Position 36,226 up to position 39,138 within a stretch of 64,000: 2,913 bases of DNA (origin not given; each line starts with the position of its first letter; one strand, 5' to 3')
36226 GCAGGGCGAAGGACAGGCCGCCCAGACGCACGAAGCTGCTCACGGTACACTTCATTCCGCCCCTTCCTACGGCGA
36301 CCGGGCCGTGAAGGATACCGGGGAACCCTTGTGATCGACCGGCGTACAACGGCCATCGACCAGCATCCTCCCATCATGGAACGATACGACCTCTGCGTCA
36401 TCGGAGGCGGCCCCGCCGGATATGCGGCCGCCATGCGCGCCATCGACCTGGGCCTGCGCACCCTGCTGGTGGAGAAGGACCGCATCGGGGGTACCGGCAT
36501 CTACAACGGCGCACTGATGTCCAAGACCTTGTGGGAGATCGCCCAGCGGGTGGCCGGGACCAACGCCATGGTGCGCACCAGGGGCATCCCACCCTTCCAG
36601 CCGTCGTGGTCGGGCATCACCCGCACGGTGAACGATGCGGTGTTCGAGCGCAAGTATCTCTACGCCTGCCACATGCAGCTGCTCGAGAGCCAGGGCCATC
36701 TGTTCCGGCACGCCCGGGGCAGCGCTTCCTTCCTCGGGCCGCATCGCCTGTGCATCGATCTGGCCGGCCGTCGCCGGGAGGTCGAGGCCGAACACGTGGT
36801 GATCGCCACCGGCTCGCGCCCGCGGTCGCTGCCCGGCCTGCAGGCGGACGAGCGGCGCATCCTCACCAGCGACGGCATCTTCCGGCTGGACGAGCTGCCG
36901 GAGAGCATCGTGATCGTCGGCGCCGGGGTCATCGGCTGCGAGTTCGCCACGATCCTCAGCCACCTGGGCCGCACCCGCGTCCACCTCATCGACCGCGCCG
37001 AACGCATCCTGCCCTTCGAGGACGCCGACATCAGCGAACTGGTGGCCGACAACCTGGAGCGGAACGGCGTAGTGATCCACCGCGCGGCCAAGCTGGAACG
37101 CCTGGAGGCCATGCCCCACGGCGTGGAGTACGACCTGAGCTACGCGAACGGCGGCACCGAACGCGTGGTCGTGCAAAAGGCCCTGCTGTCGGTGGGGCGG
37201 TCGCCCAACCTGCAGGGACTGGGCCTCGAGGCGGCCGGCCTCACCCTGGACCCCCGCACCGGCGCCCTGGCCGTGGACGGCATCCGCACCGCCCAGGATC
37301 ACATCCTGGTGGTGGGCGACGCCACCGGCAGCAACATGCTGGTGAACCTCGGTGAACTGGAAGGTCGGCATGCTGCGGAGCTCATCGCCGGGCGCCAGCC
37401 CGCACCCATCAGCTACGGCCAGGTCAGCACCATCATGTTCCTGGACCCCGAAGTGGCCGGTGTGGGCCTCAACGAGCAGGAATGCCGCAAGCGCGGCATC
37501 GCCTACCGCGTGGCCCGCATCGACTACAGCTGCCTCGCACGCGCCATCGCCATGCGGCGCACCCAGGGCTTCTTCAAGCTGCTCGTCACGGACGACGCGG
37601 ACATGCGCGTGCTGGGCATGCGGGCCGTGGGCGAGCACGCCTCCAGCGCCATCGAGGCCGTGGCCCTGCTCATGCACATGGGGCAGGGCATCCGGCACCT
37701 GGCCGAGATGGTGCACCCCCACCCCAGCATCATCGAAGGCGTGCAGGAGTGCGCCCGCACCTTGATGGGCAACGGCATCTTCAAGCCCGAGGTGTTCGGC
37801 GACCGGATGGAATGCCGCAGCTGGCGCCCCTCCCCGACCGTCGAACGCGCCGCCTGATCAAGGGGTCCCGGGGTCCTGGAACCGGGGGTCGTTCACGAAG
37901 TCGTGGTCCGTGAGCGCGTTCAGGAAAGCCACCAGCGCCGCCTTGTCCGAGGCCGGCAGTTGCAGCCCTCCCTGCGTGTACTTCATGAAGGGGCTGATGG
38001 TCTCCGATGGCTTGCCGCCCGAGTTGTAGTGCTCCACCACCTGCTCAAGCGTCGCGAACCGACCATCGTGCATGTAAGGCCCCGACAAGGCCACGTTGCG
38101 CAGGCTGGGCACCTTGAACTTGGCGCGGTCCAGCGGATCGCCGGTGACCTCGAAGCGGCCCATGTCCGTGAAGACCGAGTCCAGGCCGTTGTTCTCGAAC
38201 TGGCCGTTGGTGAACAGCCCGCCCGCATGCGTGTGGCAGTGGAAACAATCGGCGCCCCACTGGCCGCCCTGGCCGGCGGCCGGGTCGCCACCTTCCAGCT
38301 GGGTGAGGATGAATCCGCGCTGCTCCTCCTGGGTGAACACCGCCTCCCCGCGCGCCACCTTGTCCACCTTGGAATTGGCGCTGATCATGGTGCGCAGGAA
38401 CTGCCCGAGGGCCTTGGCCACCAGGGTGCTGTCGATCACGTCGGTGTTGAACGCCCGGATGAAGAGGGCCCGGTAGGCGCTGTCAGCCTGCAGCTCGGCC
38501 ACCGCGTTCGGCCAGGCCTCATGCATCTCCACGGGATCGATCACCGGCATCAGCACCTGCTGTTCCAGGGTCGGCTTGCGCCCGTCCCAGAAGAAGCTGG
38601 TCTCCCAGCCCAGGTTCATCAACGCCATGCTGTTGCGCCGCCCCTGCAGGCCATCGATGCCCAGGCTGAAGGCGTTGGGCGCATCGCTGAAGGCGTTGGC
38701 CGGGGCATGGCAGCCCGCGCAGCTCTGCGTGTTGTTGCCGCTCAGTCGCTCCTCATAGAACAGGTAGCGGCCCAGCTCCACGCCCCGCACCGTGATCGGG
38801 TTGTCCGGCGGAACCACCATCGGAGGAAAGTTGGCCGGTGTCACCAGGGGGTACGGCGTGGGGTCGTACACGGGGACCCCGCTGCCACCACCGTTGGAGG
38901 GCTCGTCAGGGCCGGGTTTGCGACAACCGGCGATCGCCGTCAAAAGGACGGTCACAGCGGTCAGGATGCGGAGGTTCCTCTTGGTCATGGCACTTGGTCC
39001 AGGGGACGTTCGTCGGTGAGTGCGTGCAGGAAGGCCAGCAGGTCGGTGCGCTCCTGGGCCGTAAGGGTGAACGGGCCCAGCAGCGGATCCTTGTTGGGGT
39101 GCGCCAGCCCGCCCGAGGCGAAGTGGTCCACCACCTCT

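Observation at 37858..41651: Duplicated lipoprotein pair upstream of two di-heme cytochrome-c peroxidases: a P-P-H-H MbnP/MbnH-like copper-related cluster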

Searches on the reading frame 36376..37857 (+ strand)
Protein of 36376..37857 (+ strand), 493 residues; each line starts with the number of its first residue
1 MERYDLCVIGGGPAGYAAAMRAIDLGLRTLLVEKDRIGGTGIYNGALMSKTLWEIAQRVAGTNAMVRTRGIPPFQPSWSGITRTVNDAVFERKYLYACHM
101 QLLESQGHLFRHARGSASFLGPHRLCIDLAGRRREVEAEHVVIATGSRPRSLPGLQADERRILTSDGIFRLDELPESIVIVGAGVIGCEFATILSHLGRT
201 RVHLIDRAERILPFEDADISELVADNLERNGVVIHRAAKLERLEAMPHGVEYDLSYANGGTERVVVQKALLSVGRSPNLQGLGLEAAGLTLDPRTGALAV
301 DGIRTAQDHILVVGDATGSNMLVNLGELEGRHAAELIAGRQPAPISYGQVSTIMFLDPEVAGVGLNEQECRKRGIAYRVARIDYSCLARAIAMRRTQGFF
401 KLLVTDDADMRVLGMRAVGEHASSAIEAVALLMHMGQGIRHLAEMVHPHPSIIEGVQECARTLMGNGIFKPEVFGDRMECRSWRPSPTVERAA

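Call 56: search_protein_families(library=pfam, proteins=[window:36496-37857:+], max_evalue=0.00001)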
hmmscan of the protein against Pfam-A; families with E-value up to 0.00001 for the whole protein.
window:36496-37857:+ (453 aa): 3 families
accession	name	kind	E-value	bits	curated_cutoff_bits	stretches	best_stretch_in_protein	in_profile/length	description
PF07992.20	Pyr_redox_2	-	6.2e-39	134.6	26.1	1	79-283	85-284/291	Pyridine nucleotide-disulphide oxidoreductase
PF02852.28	Pyr_redox_dim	-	3.3e-24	85.6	25.3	1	310-418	1-108/110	Pyridine nucleotide-disulphide oxidoreductase, dimerisation domain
PF00070.33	Pyr_redox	-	1.3e-18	67.7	22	1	137-209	1-72/82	Pyridine nucleotide-disulphide oxidoreductase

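Call 70: search_protein_families(library=ncbifam, proteins=[window:36376-37857:+], max_evalue=0.00001)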
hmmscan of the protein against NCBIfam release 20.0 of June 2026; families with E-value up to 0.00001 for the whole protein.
window:36376-37857:+ (493 aa): 41 families (the best 25 are shown)
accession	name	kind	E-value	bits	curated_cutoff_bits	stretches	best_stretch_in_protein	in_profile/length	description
TIGR01350.1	lipoamide_DH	equivalog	2.5e-103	346.2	408.8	1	4-466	2-457/461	dihydrolipoyl dehydrogenase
TIGR02053.1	MerA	equivalog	1.3e-79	268.4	454.45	1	4-462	1-452/465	mercury(II) reductase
NF003585.0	PRK05249.1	equivalog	1.1e-77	261.6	465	1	2-457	5-451/464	Si-specific NAD(P)(+) transhydrogenase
NF005883.0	PRK07845.1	equivalog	4.7e-73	246.8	479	1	6-465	5-461/466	NAD(P)H-quinone dehydrogenase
NF004991.0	PRK06370.1-3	subfamily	1.3e-72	245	620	1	2-461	34-485/509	FAD-containing oxidoreductase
NF004776.0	PRK06116.1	equivalog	8.4e-68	229.4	480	1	2-454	3-444/450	glutathione-disulfide reductase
NF004943.0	PRK06292.2-1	equivalog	7.5e-66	222.8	432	1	1-463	1-455/456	dihydrolipoyl dehydrogenase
TIGR01424.1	gluta_reduc_2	equivalog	6.7e-62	209.5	606.05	1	4-454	3-440/446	glutathione-disulfide reductase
NF004939.0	PRK06292.1-1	equivalog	1.1e-60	205.7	435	1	3-463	5-458/476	dihydrolipoyl dehydrogenase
NF004946.0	PRK06292.2-4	subfamily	2.8e-60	204.5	634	1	1-461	1-468/487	dihydrolipoyl dehydrogenase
TIGR01421.1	gluta_reduc_1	equivalog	3.6e-59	201.2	556.15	1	3-452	2-442/450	glutathione-disulfide reductase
NF004947.0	PRK06292.2-5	equivalog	1.2e-58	199.1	592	1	1-466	1-461/474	dihydrolipoyl dehydrogenase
NF005884.0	PRK07846.1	equivalog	5e-57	193.5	501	1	1-457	1-445/454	mycothione reductase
NF004992.0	PRK06370.1-4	equivalog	6.6e-57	193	629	1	2-456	3-448/459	FAD-containing oxidoreductase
NF004945.0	PRK06292.2-3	equivalog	8.5e-54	183.2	494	1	1-462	1-451/457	dihydrolipoyl dehydrogenase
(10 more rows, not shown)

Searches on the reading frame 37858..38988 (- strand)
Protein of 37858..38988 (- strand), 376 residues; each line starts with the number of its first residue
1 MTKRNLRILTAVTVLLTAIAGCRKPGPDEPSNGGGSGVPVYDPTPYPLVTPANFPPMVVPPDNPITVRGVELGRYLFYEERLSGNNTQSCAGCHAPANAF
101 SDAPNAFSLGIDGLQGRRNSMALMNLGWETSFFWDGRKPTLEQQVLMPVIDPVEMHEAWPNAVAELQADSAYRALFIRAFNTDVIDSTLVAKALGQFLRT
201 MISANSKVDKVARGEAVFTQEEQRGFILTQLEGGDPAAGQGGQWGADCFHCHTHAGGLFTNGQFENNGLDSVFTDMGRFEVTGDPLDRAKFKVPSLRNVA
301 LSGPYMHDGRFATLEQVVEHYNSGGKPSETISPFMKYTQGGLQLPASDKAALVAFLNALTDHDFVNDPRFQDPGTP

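Call 4: search_protein_families(library=pfam, proteins=[window:37858-38988:-], max_evalue=1)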
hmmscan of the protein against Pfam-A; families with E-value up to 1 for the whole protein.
window:37858-38988:- (376 aa): 6 families
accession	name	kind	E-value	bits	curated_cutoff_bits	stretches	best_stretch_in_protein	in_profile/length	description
PF03150.19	CCP_MauG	-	8.8e-52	176.1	25.6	2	69-215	3-147/149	Di-haem cytochrome c peroxidase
PF00034.26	Cytochrom_C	-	0.0012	20.5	21.3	1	246-359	10-89/90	Cytochrome c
PF14522.11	Cytochrome_C7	-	0.047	14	24.8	0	86-102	40-56/67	Cytochrome c7 and related cytochrome c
PF16694.10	Cytochrome_P460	-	0.066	14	27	0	84-98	104-118/125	Cytochrome P460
PF13442.11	Cytochrome_CBB3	-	0.24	12.2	27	0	88-99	12-23/68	Cytochrome C oxidase, cbb3-type, subunit III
PF09699.15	Paired_CXXCH_1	-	0.27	11.4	20.6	0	87-97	6-16/41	Doubled CXXCH motif (Paired_CXXCH_1)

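Call 5: search_protein_families(library=ncbifam, proteins=[window:37858-38988:-], max_evalue=1)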
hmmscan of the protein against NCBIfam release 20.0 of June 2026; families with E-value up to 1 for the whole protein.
window:37858-38988:- (376 aa): 8 families
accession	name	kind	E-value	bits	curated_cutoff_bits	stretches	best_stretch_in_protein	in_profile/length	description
TIGR04039.1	MXAN_0977_Heme2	hypoth_equivalog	4.3e-74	249.6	362.85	1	59-373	1-335/336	MbnH family di-heme enzyme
TIGR03791.1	TTQ_mauG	equivalog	3.6e-48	164.3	443.85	1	66-361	2-280/291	tryptophan tryptophylquinone biosynthesis enzyme MauG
TIGR03981.2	SAM_quin_mod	hypoth_equivalog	5.1e-23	81.6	340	2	180-321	222-358/411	His-Xaa-Ser system-associated MauG-like protein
TIGR04484.1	thiosulf_SoxA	equivalog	0.0056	16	110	1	56-96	94-132/212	sulfur oxidation c-type cytochrome SoxA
NF052341.1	hydrazine_gamma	equivalog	0.0076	15.2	625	1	289-319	279-309/339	hydrazine synthase subunit gamma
NF052342.1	hydrazine_BC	exception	0.042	12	1250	1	243-319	589-660/690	hydrazine synthase subunit beta-gamma fusion subunit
NF041895.1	choice_anch_V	domain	0.09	12.8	42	0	83-100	20-35/150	choice-of-anchor V domain-containing protein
TIGR01905.1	paired_CXXCH_1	subfamily_domain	0.4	10.7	25.2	0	87-98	6-17/41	doubled CXXCH domain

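Call 14: search_solved_structures(query=window:37858-38988:-, max_evalue=0.001, show_alignments=2)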
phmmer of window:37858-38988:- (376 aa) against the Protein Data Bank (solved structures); distinct sequences matched with E-value up to 0.001: 29.
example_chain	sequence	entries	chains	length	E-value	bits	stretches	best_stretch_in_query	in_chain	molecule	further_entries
6e1c_A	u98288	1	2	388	3.3e-55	191.2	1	50-374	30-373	Di-heme enzyme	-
9qdt_A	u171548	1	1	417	4.2e-32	115.1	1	53-319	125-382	Probable cytochrome c peroxidase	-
1iqc_A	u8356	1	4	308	8.3e-32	114.1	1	60-320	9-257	di-heme peroxidase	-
3rn1_A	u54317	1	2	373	1.9e-31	112.9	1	71-334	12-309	Methylamine utilization protein MauG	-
3rn0_A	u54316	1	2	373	4.8e-31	111.6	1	71-334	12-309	Methylamine utilization protein MauG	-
3l4m_A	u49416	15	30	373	1.2e-30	110.3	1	71-334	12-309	Methylamine utilization protein mauG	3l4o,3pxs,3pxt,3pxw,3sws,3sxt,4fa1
3rlm_A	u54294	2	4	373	1.2e-30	110.3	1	71-334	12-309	Methylamine utilization protein MauG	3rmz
4y5r_A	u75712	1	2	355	1.4e-30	110.1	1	71-334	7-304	Methylamine utilization protein MauG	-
6qkn_A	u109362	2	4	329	3e-30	109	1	63-319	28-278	Cytochrome-c peroxidase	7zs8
4l1q_A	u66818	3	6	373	3e-30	109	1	71-334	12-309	Methylamine utilization protein MauG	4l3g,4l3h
6fu3_A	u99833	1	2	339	3.4e-30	108.8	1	63-319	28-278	Protein CcpR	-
3orv_A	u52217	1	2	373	4e-30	108.6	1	71-334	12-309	Methylamine utilization protein mauG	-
4o1q_A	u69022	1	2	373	5.5e-30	108.1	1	71-334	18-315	Methylamine utilization protein MauG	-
4aal_A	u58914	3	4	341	5.6e-30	108.1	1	55-321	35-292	CYTOCHROME C551 PEROXIDASE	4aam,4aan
4aao_A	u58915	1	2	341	7.2e-30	107.7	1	55-321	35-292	CYTOCHROME C551 PEROXIDASE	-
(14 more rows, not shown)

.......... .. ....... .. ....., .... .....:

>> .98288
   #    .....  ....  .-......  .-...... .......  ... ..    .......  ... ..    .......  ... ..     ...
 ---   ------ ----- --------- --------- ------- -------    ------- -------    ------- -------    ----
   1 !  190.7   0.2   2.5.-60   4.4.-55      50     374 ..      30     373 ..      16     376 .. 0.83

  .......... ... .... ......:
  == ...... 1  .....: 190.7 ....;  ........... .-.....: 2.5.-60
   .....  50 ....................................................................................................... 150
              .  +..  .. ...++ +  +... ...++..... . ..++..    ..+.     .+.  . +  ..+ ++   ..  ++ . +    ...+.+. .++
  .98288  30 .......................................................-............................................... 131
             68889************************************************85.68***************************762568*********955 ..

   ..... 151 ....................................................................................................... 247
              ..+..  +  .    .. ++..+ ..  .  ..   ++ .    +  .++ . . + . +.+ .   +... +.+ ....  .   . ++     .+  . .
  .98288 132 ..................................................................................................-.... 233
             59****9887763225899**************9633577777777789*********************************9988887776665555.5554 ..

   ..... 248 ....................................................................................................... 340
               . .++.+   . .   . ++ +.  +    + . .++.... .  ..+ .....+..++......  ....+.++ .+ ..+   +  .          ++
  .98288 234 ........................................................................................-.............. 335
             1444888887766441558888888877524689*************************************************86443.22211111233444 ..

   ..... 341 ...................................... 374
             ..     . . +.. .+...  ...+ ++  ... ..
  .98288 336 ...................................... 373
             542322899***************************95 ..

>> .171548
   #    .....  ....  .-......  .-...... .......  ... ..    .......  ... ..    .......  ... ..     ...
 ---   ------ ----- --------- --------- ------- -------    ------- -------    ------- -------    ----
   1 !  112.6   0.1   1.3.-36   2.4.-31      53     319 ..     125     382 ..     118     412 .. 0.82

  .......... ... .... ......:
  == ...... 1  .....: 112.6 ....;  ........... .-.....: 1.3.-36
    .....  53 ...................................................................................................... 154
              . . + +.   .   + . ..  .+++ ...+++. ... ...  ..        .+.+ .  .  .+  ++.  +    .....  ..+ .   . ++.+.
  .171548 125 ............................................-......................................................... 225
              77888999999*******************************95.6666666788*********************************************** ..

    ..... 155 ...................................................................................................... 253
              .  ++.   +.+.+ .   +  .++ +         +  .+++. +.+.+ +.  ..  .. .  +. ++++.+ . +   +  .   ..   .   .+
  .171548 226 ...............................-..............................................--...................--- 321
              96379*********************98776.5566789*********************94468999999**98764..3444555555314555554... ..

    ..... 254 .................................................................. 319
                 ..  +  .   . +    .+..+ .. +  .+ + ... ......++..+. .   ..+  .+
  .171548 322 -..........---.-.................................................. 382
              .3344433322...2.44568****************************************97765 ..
